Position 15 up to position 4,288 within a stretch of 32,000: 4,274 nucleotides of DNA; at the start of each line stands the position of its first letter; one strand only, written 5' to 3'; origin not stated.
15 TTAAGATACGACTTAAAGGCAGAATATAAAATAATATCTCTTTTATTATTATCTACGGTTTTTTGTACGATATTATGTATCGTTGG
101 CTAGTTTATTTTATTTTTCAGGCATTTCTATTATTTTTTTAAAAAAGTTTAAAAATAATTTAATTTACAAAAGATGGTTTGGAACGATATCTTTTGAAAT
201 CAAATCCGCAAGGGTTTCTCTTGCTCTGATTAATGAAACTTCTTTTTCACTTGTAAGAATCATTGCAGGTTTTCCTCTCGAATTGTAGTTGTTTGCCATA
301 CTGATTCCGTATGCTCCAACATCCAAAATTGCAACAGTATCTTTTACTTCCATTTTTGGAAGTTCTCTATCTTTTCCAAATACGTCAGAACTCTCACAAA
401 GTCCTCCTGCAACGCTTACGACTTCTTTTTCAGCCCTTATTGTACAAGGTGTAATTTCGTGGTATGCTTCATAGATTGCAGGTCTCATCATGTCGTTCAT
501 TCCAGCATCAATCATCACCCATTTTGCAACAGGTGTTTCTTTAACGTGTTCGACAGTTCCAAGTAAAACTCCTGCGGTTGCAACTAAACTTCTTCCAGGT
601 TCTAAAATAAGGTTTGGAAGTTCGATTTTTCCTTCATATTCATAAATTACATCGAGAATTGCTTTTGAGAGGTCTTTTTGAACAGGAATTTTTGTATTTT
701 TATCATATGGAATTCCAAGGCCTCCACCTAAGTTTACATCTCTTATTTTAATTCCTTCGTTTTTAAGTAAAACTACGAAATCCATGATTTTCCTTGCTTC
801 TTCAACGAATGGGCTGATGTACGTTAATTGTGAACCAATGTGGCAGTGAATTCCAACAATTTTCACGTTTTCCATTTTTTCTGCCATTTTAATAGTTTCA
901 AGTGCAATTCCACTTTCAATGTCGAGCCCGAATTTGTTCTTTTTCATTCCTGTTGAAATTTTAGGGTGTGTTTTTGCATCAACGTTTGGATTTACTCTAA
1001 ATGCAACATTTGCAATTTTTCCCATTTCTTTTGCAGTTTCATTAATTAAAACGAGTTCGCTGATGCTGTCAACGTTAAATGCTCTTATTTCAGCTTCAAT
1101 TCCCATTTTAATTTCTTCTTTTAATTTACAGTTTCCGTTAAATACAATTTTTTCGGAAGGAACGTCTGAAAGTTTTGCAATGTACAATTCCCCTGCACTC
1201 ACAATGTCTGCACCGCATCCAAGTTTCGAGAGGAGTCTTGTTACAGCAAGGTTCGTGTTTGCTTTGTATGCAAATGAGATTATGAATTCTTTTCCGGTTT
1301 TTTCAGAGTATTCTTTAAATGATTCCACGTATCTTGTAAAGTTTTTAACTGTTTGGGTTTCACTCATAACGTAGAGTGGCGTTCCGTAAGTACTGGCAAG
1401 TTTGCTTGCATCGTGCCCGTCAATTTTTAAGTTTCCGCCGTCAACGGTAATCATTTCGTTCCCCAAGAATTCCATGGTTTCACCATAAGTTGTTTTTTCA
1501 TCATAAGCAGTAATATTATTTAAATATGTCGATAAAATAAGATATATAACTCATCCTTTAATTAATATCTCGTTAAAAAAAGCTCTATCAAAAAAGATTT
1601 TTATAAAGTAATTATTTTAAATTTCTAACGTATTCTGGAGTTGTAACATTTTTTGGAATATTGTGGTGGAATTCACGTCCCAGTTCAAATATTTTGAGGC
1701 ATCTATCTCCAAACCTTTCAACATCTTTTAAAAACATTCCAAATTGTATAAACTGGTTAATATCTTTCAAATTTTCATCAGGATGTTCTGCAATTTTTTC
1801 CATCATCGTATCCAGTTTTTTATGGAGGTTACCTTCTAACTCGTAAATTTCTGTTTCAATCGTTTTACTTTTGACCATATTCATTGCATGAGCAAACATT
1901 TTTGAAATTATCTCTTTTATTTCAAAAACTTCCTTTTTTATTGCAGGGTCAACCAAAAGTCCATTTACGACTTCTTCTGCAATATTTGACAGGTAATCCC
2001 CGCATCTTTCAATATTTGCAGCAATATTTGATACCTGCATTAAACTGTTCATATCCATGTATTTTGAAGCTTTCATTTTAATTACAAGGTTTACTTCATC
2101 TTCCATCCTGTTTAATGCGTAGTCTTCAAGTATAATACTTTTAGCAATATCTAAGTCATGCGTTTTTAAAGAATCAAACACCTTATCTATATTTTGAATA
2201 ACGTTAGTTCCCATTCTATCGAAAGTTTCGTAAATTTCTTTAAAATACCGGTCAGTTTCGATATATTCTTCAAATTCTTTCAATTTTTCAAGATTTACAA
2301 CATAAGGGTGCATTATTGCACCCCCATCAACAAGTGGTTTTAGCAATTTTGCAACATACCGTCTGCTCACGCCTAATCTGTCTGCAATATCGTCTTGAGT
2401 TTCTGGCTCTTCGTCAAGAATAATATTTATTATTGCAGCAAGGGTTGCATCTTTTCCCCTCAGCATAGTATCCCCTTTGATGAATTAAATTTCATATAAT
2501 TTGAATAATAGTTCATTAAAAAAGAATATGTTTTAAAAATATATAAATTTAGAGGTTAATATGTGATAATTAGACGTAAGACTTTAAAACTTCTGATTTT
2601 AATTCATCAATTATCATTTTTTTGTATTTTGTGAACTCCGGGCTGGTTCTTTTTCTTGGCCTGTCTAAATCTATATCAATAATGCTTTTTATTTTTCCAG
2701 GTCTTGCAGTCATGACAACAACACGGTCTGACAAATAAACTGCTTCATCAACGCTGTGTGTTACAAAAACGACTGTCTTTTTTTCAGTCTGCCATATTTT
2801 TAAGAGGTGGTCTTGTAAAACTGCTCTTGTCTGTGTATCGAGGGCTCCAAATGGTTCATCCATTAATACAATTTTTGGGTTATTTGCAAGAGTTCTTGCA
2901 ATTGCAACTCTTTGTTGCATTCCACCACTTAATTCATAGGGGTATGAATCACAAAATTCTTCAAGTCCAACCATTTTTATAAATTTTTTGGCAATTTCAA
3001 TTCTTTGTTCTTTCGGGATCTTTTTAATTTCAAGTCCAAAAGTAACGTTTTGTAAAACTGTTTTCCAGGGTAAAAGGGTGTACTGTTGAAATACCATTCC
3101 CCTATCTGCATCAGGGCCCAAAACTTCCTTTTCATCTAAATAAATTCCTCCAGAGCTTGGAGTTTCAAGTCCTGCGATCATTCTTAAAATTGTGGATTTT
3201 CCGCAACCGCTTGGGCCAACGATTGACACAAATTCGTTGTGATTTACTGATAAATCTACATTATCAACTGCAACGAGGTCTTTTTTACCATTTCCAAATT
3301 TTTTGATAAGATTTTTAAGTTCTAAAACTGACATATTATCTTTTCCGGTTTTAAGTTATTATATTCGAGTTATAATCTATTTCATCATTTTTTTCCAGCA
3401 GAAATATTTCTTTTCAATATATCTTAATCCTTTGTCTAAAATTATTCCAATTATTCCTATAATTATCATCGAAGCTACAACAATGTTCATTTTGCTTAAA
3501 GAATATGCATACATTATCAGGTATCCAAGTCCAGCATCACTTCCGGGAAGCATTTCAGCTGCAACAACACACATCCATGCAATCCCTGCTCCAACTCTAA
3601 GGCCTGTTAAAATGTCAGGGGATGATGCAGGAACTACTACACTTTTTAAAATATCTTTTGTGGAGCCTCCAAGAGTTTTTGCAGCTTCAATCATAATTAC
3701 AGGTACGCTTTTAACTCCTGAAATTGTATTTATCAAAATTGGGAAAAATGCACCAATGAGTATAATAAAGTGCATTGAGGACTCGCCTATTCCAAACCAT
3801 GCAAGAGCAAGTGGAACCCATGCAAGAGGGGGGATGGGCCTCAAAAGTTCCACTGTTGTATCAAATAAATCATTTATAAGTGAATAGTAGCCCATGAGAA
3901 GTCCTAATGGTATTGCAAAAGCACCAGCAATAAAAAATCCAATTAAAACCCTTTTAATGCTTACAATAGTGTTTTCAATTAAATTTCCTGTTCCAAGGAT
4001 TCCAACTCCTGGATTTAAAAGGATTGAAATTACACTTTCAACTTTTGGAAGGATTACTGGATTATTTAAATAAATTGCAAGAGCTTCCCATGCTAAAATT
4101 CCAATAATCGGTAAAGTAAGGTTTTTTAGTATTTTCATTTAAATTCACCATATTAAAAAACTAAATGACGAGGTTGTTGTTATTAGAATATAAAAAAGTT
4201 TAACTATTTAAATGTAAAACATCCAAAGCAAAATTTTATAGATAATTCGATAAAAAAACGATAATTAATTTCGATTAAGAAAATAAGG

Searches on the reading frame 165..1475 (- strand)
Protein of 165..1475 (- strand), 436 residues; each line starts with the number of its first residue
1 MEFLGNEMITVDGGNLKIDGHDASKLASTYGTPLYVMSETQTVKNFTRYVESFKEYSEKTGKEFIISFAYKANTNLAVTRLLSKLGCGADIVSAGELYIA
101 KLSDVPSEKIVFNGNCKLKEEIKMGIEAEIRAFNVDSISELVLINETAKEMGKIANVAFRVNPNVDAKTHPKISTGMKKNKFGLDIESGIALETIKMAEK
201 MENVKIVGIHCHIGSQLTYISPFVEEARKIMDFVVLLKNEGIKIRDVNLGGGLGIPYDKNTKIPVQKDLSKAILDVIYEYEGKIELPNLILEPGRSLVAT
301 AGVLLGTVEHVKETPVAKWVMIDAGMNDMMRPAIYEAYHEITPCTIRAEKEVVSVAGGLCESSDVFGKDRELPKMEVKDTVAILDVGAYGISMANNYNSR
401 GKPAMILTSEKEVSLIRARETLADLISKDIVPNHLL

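Call 65: search_protein_families(library=pfam, proteins=[window:165-1475:-], max_evalue=0.00001)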
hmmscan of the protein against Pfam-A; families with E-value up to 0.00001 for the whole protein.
window:165-1475:- (436 aa): 2 families
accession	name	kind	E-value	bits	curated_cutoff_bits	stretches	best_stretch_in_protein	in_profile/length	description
PF02784.22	Orn_Arg_deC_N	-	1.7e-57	195.1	23.4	1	51-299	6-247/247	Pyridoxal-dependent decarboxylase, pyridoxal binding domain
PF00278.28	Orn_DAP_Arg_deC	-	1e-23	83.9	23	1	107-387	5-95/95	Pyridoxal-dependent decarboxylase, C-terminal sheet domain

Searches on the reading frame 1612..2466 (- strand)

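Call 65: search_protein_families(library=pfam, proteins=[window:1612-2466:-], max_evalue=0.00001)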
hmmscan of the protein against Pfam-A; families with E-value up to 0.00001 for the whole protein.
window:1612-2466:- (284 aa): 2 families
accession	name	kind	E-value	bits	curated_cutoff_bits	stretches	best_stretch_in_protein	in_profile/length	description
PF01895.24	PhoU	-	1.1e-18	67.8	23.5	1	83-166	2-89/89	PhoU domain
PF13412.12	HTH_24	-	9.7e-06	25.5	21.9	0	7-51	3-47/48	Winged helix-turn-helix DNA-binding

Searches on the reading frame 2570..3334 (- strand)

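Call 65: search_protein_families(library=pfam, proteins=[window:2570-3334:-], max_evalue=0.00001)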
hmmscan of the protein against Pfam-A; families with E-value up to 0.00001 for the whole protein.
window:2570-3334:- (254 aa): 1 family
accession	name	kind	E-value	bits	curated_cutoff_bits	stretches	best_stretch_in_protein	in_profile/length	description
PF00005.33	ABC_tran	-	5e-34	118.3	25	1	24-162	2-136/137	ABC transporter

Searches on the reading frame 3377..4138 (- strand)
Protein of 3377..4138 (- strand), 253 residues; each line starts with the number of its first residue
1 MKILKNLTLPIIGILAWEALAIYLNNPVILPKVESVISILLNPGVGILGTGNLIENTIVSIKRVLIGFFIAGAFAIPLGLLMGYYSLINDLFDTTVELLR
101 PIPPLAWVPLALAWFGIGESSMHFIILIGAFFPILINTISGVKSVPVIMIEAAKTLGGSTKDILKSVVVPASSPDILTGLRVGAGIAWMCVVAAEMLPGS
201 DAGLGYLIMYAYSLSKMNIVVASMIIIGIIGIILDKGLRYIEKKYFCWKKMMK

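Call 65: search_protein_families(library=pfam, proteins=[window:3377-4138:-], max_evalue=0.00001)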
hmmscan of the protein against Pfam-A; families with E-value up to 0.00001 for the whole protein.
window:3377-4138:- (253 aa): 1 family
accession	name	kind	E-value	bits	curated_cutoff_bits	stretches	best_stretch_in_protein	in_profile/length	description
PF00528.27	BPD_transp_1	-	6.4e-21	75.3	26.4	1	75-244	1-181/184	Binding-protein-dependent transport system inner membrane component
